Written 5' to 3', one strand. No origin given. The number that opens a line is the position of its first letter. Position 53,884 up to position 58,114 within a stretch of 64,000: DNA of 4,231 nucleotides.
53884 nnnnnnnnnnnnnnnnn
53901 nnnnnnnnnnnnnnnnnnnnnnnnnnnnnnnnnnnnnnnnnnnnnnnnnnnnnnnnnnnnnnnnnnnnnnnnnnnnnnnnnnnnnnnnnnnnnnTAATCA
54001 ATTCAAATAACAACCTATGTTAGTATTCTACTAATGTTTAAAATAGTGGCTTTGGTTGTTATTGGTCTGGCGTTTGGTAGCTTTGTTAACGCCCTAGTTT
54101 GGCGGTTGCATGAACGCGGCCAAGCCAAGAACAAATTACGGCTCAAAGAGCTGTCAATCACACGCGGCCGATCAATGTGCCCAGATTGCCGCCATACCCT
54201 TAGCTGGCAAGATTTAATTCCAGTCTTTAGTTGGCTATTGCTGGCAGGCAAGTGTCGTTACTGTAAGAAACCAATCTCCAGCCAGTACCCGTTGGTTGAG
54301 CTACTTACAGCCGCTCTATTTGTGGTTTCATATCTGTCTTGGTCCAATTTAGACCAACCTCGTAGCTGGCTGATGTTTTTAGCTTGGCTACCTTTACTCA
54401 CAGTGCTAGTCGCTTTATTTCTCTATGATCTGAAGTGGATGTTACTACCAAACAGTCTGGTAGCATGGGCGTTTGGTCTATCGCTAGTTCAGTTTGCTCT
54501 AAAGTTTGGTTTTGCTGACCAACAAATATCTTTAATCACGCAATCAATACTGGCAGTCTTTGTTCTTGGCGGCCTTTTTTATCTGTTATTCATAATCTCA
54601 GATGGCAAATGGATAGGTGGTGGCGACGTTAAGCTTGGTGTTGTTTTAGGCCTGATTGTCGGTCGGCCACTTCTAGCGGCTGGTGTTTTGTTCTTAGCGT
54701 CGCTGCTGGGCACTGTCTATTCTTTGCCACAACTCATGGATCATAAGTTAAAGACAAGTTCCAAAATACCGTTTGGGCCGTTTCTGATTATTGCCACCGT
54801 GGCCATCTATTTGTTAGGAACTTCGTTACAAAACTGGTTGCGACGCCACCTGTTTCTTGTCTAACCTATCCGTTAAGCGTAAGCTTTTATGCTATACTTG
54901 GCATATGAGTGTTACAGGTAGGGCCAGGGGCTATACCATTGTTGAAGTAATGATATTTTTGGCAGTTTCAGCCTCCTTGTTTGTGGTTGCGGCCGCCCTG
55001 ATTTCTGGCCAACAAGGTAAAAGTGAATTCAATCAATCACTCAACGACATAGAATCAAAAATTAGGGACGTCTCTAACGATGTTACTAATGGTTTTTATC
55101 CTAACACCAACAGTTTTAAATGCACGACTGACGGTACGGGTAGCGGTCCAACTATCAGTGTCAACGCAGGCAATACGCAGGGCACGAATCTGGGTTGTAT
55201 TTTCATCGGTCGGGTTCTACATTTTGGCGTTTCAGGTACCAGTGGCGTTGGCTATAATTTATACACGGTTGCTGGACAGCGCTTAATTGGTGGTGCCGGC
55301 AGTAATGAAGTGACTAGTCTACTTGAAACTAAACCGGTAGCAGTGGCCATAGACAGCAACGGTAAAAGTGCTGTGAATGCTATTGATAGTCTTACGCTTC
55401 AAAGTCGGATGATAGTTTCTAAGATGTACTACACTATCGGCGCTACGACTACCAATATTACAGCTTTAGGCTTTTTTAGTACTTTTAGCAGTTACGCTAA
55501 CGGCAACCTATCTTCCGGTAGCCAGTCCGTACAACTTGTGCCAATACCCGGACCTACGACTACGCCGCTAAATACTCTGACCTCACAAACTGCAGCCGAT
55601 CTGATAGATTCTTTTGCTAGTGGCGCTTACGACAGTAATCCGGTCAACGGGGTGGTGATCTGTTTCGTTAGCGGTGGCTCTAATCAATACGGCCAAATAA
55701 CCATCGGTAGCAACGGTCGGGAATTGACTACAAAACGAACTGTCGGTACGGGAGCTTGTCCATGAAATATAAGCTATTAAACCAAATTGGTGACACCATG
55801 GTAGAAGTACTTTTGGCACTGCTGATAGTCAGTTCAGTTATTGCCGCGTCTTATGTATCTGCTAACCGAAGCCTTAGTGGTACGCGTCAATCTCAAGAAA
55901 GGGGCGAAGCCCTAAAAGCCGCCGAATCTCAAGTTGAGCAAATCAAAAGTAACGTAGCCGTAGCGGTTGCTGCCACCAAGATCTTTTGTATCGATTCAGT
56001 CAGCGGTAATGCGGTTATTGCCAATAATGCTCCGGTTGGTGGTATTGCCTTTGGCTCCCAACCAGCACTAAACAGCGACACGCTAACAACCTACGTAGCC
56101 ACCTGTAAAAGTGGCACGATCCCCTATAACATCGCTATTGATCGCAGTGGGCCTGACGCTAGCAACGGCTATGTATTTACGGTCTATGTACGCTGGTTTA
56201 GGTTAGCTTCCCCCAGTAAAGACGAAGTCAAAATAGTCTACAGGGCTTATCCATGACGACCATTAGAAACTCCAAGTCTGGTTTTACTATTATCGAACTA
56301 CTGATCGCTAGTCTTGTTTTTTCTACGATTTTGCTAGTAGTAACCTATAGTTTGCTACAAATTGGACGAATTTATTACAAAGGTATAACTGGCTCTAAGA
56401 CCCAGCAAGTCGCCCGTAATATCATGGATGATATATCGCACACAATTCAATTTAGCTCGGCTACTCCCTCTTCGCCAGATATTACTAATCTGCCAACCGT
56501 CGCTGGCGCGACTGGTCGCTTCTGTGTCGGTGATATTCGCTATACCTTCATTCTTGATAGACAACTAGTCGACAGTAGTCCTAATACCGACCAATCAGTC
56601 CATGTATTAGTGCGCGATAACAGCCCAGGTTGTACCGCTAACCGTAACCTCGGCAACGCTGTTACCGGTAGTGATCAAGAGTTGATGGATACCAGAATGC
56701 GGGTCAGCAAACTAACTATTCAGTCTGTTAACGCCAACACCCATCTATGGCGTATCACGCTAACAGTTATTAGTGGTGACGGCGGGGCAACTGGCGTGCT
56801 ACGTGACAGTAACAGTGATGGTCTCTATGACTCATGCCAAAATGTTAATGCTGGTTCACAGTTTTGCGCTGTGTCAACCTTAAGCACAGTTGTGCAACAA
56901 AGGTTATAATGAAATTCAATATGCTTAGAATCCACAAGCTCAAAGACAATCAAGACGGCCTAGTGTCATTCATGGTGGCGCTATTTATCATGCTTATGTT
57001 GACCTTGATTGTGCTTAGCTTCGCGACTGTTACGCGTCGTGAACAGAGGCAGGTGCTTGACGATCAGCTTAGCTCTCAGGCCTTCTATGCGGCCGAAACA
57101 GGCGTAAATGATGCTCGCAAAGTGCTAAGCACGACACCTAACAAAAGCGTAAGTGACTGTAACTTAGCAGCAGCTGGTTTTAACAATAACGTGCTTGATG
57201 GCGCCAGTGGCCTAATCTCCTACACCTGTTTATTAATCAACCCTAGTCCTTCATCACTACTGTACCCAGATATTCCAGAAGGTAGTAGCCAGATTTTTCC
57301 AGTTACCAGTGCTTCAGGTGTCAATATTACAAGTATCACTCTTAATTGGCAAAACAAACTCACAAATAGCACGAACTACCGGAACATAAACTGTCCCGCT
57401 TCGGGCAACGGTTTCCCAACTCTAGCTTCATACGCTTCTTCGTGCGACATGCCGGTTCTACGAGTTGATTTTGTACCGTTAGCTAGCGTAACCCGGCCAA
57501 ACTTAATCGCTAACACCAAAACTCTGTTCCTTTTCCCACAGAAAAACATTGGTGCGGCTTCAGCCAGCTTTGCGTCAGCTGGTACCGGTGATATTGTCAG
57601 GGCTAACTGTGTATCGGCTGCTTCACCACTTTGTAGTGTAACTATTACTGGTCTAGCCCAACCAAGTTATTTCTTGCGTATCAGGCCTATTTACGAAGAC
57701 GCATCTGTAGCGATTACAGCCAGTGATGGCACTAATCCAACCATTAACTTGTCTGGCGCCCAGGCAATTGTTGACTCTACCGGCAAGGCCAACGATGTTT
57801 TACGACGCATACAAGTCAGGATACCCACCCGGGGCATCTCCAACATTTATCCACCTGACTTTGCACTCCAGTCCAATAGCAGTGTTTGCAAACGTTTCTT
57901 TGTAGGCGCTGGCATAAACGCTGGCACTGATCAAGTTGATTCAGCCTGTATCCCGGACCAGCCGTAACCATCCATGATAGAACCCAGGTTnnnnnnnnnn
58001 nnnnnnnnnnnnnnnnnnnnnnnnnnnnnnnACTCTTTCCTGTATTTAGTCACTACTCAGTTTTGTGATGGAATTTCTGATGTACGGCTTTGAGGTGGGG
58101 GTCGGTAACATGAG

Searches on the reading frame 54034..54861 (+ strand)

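Call 61: search_protein_families(library=pfam, proteins=[window:54034-54861:+], max_evalue=0.01)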
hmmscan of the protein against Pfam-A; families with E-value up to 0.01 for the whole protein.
window:54034-54861:+ (276 aa): 2 families
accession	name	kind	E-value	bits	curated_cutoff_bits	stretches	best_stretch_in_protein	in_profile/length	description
PF06750.18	A24_N_bact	-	1.3e-30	105.8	23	1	9-102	1-83/84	Bacterial Peptidase A24 N-terminal domain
PF01478.23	Peptidase_A24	-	1.6e-11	45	26.5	1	121-231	3-104/104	Type IV leader peptidase family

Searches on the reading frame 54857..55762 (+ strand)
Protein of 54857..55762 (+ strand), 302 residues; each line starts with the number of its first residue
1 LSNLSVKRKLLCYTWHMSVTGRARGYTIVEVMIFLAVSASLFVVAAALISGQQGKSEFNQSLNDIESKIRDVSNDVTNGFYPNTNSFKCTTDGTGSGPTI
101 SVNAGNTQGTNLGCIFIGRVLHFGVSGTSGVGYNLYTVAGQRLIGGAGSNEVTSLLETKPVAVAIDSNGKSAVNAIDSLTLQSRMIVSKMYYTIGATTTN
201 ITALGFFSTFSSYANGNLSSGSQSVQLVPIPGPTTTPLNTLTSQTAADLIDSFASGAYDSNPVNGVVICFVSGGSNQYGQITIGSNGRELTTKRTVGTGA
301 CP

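Call 61: search_protein_families(library=pfam, proteins=[window:54857-55762:+], max_evalue=0.01)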
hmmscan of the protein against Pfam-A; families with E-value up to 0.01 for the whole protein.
window:54857-55762:+ (302 aa): 1 family
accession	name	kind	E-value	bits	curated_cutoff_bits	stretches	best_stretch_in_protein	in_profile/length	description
PF07963.17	N_methyl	-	0.0063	16.5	21.2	0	22-45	3-26/27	Prokaryotic N-terminal methylation motif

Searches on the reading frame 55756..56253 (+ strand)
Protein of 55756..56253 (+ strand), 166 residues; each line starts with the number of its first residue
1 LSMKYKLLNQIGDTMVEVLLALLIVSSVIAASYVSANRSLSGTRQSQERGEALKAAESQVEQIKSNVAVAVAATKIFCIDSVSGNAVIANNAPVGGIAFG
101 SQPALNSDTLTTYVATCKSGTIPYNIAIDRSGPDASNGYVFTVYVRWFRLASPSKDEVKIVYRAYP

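Call 61: search_protein_families(library=pfam, proteins=[window:55756-56253:+], max_evalue=0.01)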
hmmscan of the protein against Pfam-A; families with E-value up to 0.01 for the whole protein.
window:55756-56253:+ (166 aa): 1 family
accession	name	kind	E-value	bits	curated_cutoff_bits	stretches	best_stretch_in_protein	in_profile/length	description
PF08423.17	Rad51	-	0.00019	21.2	22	1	4-97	106-197/244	Rad51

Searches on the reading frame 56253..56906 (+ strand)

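Call 61: search_protein_families(library=pfam, proteins=[window:56253-56906:+], max_evalue=0.01)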
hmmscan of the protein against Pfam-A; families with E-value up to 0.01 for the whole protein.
window:56253-56906:+ (218 aa): 1 family
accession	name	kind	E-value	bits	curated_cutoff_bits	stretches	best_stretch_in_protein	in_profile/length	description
PF07963.17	N_methyl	-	3.3e-05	23.7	21.2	1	5-30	1-26/27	Prokaryotic N-terminal methylation motif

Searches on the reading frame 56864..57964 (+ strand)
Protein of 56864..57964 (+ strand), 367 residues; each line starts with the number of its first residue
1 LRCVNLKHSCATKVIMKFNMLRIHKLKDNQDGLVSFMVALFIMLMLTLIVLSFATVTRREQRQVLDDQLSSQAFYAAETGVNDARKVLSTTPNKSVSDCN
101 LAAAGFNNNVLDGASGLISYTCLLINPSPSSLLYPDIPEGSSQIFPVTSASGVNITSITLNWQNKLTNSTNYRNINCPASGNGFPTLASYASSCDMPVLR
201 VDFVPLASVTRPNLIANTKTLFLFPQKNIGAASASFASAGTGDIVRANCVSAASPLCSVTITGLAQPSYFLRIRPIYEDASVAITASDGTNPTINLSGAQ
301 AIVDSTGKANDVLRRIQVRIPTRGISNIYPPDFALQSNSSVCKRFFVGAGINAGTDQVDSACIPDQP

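Call 61: search_protein_families(library=pfam, proteins=[window:56864-57964:+], max_evalue=0.01)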
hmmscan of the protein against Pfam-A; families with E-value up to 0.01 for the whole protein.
window:56864-57964:+ (367 aa): 1 family
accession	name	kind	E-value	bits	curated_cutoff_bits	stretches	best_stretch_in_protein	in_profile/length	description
PF14341.11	PilX_N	-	2.3e-06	27.9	25.5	1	36-82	5-51/51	PilX N-terminal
